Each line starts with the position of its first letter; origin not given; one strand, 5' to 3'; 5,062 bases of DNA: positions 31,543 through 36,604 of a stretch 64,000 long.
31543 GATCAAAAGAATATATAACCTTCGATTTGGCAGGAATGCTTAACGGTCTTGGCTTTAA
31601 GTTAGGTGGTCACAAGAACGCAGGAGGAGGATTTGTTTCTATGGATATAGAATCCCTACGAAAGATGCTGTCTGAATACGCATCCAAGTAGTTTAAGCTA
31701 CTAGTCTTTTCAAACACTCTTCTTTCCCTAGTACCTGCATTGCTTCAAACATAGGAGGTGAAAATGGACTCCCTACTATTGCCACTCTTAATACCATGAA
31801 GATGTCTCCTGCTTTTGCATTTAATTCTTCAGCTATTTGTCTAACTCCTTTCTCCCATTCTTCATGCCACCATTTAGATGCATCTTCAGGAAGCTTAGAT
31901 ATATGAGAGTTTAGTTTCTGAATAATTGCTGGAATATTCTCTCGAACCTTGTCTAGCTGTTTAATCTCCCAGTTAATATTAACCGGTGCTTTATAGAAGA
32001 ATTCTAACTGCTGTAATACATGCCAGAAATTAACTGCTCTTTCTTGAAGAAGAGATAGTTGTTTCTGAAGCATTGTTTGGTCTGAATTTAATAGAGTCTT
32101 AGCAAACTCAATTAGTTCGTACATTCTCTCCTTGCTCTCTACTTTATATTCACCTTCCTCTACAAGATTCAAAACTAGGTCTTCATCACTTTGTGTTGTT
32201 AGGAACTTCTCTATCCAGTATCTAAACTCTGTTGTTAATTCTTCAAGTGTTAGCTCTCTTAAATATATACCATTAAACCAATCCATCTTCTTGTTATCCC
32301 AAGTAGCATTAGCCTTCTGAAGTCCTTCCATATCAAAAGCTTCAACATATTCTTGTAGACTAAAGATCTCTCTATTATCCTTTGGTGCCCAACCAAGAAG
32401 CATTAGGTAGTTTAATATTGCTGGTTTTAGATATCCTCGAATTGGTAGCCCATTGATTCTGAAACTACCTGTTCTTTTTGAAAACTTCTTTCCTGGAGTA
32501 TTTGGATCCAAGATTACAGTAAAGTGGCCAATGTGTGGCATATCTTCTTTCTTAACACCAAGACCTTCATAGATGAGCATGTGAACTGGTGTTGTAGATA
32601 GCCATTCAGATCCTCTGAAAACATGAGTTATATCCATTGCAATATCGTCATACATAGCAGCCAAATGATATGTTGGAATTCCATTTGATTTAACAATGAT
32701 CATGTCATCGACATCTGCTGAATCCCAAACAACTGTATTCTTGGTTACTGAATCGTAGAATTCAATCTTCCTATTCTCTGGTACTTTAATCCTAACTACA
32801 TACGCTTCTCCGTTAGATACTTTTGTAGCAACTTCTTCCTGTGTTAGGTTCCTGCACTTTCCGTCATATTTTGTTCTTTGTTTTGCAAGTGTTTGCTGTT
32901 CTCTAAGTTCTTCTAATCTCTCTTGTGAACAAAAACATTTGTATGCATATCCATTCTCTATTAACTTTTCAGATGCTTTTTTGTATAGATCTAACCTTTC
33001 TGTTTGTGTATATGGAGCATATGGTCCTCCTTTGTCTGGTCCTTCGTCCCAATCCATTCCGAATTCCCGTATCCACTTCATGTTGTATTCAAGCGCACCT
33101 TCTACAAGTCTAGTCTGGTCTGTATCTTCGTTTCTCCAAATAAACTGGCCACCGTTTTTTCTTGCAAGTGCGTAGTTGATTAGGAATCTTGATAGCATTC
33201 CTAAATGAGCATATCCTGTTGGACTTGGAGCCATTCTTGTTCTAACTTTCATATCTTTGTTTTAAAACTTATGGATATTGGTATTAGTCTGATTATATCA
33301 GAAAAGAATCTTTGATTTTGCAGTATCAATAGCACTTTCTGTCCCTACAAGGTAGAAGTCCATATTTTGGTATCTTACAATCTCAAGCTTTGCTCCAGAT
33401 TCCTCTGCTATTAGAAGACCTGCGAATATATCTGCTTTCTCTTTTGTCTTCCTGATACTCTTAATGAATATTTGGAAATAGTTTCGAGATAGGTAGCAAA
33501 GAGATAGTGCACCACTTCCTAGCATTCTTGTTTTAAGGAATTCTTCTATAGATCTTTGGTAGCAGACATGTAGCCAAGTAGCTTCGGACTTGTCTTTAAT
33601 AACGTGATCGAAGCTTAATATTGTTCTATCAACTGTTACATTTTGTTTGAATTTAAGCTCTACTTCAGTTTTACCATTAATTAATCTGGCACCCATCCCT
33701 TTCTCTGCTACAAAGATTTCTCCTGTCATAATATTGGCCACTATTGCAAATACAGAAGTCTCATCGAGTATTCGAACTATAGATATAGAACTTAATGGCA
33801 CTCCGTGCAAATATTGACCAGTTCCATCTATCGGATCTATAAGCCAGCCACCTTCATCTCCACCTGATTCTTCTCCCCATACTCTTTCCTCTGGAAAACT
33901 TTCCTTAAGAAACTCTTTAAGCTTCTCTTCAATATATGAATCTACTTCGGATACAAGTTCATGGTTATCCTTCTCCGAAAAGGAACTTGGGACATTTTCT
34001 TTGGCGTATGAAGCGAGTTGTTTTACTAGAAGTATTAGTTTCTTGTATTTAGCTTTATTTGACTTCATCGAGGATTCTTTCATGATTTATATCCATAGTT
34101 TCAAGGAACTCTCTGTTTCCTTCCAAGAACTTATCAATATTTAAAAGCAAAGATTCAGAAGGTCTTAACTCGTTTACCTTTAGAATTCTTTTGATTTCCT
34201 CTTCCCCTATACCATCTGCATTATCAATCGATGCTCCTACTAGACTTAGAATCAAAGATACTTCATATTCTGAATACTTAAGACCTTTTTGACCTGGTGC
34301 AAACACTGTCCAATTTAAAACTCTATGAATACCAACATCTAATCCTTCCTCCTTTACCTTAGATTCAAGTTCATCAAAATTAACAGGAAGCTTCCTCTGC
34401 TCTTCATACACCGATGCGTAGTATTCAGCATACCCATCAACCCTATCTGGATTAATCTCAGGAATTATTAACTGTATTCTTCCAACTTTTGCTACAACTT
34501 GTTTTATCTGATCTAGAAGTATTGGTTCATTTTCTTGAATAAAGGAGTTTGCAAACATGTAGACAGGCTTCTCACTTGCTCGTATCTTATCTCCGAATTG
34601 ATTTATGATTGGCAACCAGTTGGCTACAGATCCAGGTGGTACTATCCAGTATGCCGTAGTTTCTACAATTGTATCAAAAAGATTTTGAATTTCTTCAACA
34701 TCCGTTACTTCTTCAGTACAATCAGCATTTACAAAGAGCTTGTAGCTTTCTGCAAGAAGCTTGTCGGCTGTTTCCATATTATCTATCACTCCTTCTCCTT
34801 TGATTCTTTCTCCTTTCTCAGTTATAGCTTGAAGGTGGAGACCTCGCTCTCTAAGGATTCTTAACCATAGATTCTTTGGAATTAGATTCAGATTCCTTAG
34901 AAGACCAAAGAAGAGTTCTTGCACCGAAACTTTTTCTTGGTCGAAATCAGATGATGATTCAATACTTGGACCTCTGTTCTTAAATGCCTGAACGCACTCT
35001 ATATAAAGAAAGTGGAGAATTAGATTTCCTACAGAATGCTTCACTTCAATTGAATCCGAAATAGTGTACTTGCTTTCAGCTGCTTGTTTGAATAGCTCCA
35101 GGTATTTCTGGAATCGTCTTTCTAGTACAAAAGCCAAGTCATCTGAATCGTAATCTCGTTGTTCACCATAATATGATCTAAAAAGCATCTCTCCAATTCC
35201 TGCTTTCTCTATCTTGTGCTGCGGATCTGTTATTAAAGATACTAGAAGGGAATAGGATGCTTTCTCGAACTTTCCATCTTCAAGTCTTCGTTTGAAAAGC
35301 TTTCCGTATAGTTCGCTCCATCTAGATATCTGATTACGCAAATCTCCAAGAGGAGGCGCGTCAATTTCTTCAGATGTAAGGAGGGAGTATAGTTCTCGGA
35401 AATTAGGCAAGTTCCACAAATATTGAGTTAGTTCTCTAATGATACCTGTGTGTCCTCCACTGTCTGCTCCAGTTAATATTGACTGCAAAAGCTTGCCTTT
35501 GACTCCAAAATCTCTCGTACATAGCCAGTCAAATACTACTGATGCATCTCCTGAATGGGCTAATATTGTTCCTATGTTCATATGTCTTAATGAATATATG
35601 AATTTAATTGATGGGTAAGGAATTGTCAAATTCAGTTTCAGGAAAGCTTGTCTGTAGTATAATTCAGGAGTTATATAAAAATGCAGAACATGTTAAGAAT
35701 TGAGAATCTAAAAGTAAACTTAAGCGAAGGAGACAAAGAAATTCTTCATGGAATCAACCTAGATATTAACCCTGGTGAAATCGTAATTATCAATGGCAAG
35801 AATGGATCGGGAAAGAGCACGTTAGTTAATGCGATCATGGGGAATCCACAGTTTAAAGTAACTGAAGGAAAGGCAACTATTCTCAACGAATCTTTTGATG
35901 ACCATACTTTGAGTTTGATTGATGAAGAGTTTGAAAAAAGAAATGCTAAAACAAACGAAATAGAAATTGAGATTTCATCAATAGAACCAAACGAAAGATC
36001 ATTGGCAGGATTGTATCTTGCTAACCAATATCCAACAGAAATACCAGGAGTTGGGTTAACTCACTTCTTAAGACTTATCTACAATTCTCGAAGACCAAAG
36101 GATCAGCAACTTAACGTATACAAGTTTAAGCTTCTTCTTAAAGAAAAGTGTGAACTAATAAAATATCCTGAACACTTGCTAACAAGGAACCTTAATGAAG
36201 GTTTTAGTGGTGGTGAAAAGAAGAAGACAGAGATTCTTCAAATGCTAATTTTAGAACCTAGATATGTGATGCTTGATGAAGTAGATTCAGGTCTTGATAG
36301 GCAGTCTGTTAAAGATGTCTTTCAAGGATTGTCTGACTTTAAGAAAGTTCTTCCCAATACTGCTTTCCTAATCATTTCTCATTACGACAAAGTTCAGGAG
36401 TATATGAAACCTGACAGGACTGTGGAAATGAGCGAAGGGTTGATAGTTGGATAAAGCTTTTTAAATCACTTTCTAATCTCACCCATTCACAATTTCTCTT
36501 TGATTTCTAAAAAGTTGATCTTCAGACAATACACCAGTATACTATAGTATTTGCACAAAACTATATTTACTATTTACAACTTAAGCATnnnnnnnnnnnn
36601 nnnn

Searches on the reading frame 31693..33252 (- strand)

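Call 40: search_protein_families(library=pfam, proteins=[window:31693-33252:-], max_evalue=0.001)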
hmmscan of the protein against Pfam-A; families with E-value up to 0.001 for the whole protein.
window:31693-33252:- (519 aa): 2 families
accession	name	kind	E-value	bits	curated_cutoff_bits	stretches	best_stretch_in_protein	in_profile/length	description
PF00749.27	tRNA-synt_1c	-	1.1e-85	287.7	23.4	1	2-325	1-314/314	tRNA synthetases class I (E and Q), catalytic domain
PF19269.4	Anticodon_2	-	1.5e-24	87.4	23.6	1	384-517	6-137/141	Anticodon binding domain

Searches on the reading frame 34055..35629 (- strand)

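Call 3: search_protein_families(library=pfam, proteins=[window:34055-35629:-], max_evalue=0.1)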
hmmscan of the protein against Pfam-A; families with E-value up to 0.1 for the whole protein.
window:34055-35629:- (524 aa): 2 families
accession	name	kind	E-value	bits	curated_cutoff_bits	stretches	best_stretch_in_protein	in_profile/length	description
PF00594.26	Gla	-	0.011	16.3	27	1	304-328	13-37/41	Vitamin K-dependent carboxylation/gamma-carboxyglutamic (GLA) domain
PF01933.23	CofD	-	0.012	15.2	30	0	264-432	125-284/290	2-phospho-L-lactate transferase CofD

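Call 42: search_protein_families(library=ncbifam, proteins=[window:34055-35629:-], max_evalue=0.001)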
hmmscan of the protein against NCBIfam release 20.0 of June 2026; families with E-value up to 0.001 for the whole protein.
window:34055-35629:- (524 aa): 0 families

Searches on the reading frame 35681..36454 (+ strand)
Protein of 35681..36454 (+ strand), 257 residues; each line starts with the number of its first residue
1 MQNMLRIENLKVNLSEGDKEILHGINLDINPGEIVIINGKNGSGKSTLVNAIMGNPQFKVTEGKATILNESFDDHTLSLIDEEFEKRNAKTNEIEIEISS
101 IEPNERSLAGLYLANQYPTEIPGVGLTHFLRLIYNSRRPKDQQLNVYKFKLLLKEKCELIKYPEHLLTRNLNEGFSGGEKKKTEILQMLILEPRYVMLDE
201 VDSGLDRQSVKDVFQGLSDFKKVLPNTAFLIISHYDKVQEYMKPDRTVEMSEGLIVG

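Call 3: search_protein_families(library=pfam, proteins=[window:35681-36454:+], max_evalue=0.1)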
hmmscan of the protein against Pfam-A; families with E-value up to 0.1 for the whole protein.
window:35681-36454:+ (257 aa): 26 families (the best 25 are shown)
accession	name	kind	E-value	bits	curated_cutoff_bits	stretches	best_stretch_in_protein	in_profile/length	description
PF00005.33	ABC_tran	-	1.4e-18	68.2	25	1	22-200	1-134/137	ABC transporter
PF02463.25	SMC_N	-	9e-11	42.1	40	1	33-248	25-209/220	RecF/RecN/SMC N terminal domain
PF13476.12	AAA_23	-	1.2e-06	29.7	27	1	26-204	14-143/201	AAA domain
PF13555.12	AAA_29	-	1.7e-05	24.9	27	1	24-53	14-43/61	P-loop containing region of AAA domain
PF05729.18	NACHT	-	0.00036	20.8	26.7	1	34-53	2-21/167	NACHT domain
PF03193.22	RsgA_GTPase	-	0.00058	20.2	30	1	17-62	92-136/174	RsgA GTPase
PF13173.12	AAA_14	-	0.0011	19.5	27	1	33-83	3-48/129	AAA domain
PF04548.22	AIG1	-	0.0021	17.8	27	1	35-69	3-37/212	AIG1 family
PF13175.12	AAA_15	-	0.0037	17.4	32.1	1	26-138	18-92/374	AAA ATPase domain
PF00004.35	AAA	-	0.0043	17.9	21.2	0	36-86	2-52/131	ATPase family associated with various cellular activities (AAA)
PF01926.29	MMR_HSR1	-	0.0098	16.4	21.9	1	35-63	2-29/113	50S ribosome-binding GTPase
PF13191.12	AAA_16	-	0.012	16.5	32.6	1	33-75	25-63/167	AAA ATPase domain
PF02492.25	cobW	-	0.013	15.5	20.7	1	34-72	2-38/180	CobW/HypB/UreG, nucleotide-binding domain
PF24883.2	NPHP3_N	-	0.029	15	24.8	0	33-54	23-44/164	Nephrocystin 3, N-terminal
PF13304.12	AAA_21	-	0.039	14.4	27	0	35-52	2-19/304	AAA domain, putative AbiEii toxin, Type IV TA system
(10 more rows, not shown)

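Call 4: search_protein_families(library=ncbifam, proteins=[window:35681-36454:+], max_evalue=0.1)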
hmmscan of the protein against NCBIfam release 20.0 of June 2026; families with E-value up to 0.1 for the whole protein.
window:35681-36454:+ (257 aa): 195 families (the best 25 are shown)
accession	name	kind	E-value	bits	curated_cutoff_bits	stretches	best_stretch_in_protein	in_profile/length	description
TIGR01978.1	sufC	equivalog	9.2e-69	231.5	212.8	2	96-256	64-224/243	Fe-S cluster assembly ATPase SufC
NF007134.0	PRK09580.1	equivalog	7.6e-55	186.1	400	2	83-256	52-225/248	Fe-S cluster assembly ATPase SufC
TIGR02982.1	heterocyst_DevA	subfamily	1.1e-19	70.9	295.8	2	6-72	3-69/220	ABC exporter ATP-binding subunit, DevA family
NF000355.4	ribo_prot_ABC_F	equivalog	1.3e-19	70.5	380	1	7-234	3-172/499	ribosomal protection-like ABC-F family protein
TIGR04521.1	ECF_ATPase_2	equivalog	1.5e-19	70.1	330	2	140-254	111-222/279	energy-coupling factor transporter ATPase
TIGR04520.1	ECF_ATPase_1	equivalog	1.7e-19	70.3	315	2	6-71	2-65/269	energy-coupling factor transporter ATPase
TIGR02211.1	LolD_lipo_ex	equivalog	1.9e-19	70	307.75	2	174-255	141-219/221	lipoprotein-releasing ABC transporter ATP-binding protein LolD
NF007601.2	PRK10247.1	equivalog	9.9e-17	61.1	292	2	153-236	111-192/204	iron efflux ABC transporter ATP-binding subunit FetA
TIGR03375.1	type_I_sec_LssB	subfamily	1.4e-16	60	693.1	2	3-67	464-526/696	type I secretion system permease/ATPase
TIGR02315.1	ABC_phnC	equivalog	5.3e-16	58.8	266.1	2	4-67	1-61/243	phosphonate ABC transporter ATP-binding protein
NF010156.0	PRK13635.1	equivalog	7.6e-16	58.1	392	2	2-76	3-75/279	energy-coupling factor ABC transporter ATP-binding protein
NF052233.1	CphA_assoc_ABC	equivalog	7.7e-16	57.6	880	2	6-67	508-567/766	cyanophycin metabolism-associated ABC transporter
NF040873.1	AztA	equivalog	9.9e-16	57.9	220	2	18-55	4-41/191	zinc ABC transporter ATP-binding protein AztA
NF050039.1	sacti_exp_GggC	equivalog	1.2e-15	57.7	750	2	2-73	312-381/511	streptosactin export ABC transporter GggC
NF010157.0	PRK13636.1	equivalog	1.5e-15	57.1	463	2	174-256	141-221/285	cobalt transporter ATP-binding subunit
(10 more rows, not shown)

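Call 30: find_homologous_proteins(query=window:35681-36454:+, max_evalue=1e-30)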
Query window:35681-36454:+ (257 aa): 7450 proteins with E <= 1e-30 among 8000 candidates; the best 120 are listed.
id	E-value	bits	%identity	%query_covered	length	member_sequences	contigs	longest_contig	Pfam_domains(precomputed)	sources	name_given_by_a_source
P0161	4.5e-161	552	100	99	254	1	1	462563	PF00005.34,PF13476.13,PF13555.13,PF02463.26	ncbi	-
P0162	3.5e-156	536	97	99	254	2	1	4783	PF00005.34,PF13476.13,PF13555.13,PF02463.26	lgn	-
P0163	2.5e-153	527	95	99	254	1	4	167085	PF00005.34,PF13476.13,PF02463.26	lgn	-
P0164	8.8e-130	450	80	98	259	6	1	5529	PF00005.34,PF02463.26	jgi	jgi:Fe-S cluster assembly ATP-binding protein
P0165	4.8e-112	392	70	98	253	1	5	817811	PF00005.34,PF02463.26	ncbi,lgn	-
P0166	2.4e-108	380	69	98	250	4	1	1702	PF00005.34,PF02463.26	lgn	-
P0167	3.3e-103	363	64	98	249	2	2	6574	PF00005.34,PF02463.26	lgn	-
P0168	7.9e-103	361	64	98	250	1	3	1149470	PF00005.34,PF13555.13,PF02463.26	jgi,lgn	jgi:Fe-S cluster assembly ATP-binding protein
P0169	3.2e-102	360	63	98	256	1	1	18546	PF00005.34,PF02463.26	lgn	-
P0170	6.9e-102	358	65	98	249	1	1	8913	PF00005.34,PF05729.19,PF02463.26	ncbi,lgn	ncbi:MAG: ATP-binding cassette domain-containing protein [Candidatus Dojkabacteria bacterium]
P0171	2.0e-100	354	66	97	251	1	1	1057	PF00005.34,PF02463.26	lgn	-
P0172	1.2e-99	351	63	99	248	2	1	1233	PF00005.34,PF05729.19,PF02463.26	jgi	-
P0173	1.6e-99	351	63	98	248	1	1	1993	PF00005.34,PF02463.26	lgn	-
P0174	1.9e-99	350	63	97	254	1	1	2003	PF00005.34,PF13555.13,PF02463.26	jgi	jgi:Fe-S cluster assembly ATP-binding protein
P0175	2.6e-99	350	64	98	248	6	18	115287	PF00005.34,PF13555.13,PF02463.26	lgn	-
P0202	1.0e-93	332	60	98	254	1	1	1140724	PF00005.34,PF13175.13,PF13555.13,PF02463.26,PF13304.13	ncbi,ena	-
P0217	2.6e-89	317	58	97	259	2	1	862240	PF00005.34,PF02463.26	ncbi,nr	ncbi:MAG: ABC transporter ATP-binding protein [Candidatus Dojkabacteria bacterium]|nr:MAG: ABC trans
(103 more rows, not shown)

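Call 31: find_encoding_contigs(protein=P0217, flank=10000, max_places=1)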
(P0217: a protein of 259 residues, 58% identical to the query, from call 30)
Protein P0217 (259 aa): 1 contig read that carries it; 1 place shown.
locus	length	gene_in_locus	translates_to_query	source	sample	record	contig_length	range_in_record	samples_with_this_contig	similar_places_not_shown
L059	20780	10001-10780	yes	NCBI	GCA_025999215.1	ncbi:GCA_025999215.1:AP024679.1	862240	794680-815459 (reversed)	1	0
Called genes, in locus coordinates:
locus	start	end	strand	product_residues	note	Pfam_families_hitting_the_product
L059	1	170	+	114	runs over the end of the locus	PF00861:Ribosomal_L18p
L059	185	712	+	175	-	PF00333:Ribosomal_S5, PF03719:Ribosomal_S5_C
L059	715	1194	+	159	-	PF00828:Ribosomal_L27A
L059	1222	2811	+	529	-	PF00344:SecY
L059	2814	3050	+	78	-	PF01329:Pterin_4a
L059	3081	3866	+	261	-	PF00557:Peptidase_M24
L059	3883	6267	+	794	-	PF00133:tRNA-synt_1, PF09334:tRNA-synt_1g, PF13603:tRNA-synt_1_2, PF00133:tRNA-synt_1, PF08264:Anticodon_1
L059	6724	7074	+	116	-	PF04248:NTP_transf_9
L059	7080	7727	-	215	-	-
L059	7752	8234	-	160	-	PF00085:Thioredoxin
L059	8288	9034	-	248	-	-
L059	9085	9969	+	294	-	PF01479:S4 (weak), PF00849:PseudoU_synth_2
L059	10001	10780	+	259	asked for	PF02463:SMC_N (faint), PF00005:ABC_tran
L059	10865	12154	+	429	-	-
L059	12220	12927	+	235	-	-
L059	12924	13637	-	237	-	PF11967:RecO_N, PF02565:RecO_C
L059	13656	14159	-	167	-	-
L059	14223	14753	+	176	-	PF00254:FKBP_C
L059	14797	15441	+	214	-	PF10502:Peptidase_S26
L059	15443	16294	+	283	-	PF13292:DXP_synthase_N, PF00456:Transketolase_N, PF00676:E1_dh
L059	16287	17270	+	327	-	PF02779:Transket_pyr, PF02780:Transketolase_C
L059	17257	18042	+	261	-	-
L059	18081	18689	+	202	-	-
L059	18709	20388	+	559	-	PF00133:tRNA-synt_1, PF01406:tRNA-synt_1e (faint), PF09334:tRNA-synt_1g, PF00133:tRNA-synt_1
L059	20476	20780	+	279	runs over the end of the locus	PF00800:PDT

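Call 32: find_encoding_contigs(protein=P0202, flank=10000, max_places=1)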
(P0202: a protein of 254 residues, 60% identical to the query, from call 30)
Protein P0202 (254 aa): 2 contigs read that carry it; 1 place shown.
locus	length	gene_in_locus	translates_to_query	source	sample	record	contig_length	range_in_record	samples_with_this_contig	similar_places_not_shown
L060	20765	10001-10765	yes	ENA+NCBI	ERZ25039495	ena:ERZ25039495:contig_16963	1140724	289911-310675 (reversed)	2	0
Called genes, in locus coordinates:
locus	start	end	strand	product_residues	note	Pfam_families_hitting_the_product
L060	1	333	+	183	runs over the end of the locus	PF00347:Ribosomal_L6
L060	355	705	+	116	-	PF00861:Ribosomal_L18p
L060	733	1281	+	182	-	PF00333:Ribosomal_S5, PF03719:Ribosomal_S5_C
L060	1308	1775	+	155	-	PF00828:Ribosomal_L27A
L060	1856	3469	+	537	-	PF00344:SecY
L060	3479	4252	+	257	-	PF00557:Peptidase_M24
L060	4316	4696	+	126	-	PF09685:MamF_MmsF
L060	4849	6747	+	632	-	PF00932:LTD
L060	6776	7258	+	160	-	PF01863:YgjP-like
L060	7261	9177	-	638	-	-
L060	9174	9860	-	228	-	-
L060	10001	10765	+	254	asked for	PF13175:AAA_15 (weak), PF02463:SMC_N (faint), PF00005:ABC_tran, PF13555:AAA_29 (faint), PF13304:AAA_21 (faint)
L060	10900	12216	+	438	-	-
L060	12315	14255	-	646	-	PF03483:B3_4, PF03484:B5, PF17759:tRNA_synthFbeta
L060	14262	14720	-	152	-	PF01243:PNPOx_N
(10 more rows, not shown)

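Call 33: find_encoding_contigs(protein=P0165, flank=10000, max_places=1)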
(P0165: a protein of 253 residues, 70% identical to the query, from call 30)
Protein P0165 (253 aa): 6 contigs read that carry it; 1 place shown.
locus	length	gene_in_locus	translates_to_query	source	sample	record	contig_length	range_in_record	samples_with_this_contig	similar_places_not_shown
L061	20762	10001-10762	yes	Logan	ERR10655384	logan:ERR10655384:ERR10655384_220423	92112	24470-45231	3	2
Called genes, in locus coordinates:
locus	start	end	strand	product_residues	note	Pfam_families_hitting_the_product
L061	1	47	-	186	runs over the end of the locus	-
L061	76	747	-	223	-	PF03167:UDG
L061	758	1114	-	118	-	PF04480:DUF559, PF18741:MTES_1575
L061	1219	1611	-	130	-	PF08818:DUF1801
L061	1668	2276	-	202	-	PF13489:Methyltransf_23, PF13847:Methyltransf_31 (faint), PF08241:Methyltransf_11, PF08242:Methyltransf_12, PF13649:Methyltransf_25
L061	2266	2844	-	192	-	PF00561:Abhydrolase_1 (faint), PF06821:Ser_hydrolase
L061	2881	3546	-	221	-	-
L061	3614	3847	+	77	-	-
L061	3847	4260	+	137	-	-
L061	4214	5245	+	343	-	PF01368:DHH (weak)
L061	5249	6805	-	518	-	PF00749:tRNA-synt_1c, PF19269:Anticodon_2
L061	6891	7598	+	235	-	PF00106:adh_short, PF08659:KR (weak), PF13561:adh_short_C2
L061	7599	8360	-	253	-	PF00459:Inositol_P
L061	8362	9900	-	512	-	-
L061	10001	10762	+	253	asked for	PF02463:SMC_N (faint), PF00005:ABC_tran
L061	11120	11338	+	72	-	-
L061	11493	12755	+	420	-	-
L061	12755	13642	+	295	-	-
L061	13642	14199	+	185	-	-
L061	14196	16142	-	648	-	PF03483:B3_4, PF03484:B5, PF17759:tRNA_synthFbeta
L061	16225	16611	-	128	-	-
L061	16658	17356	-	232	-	PF11967:RecO_N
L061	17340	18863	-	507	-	PF00344:SecY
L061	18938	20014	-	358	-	PF13439:Glyco_transf_4, PF00534:Glycos_transf_1, PF13692:Glyco_trans_1_4, PF13524:Glyco_trans_1_2 (weak)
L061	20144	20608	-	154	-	PF00828:Ribosomal_L27A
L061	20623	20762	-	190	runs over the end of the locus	PF00333:Ribosomal_S5, PF03719:Ribosomal_S5_C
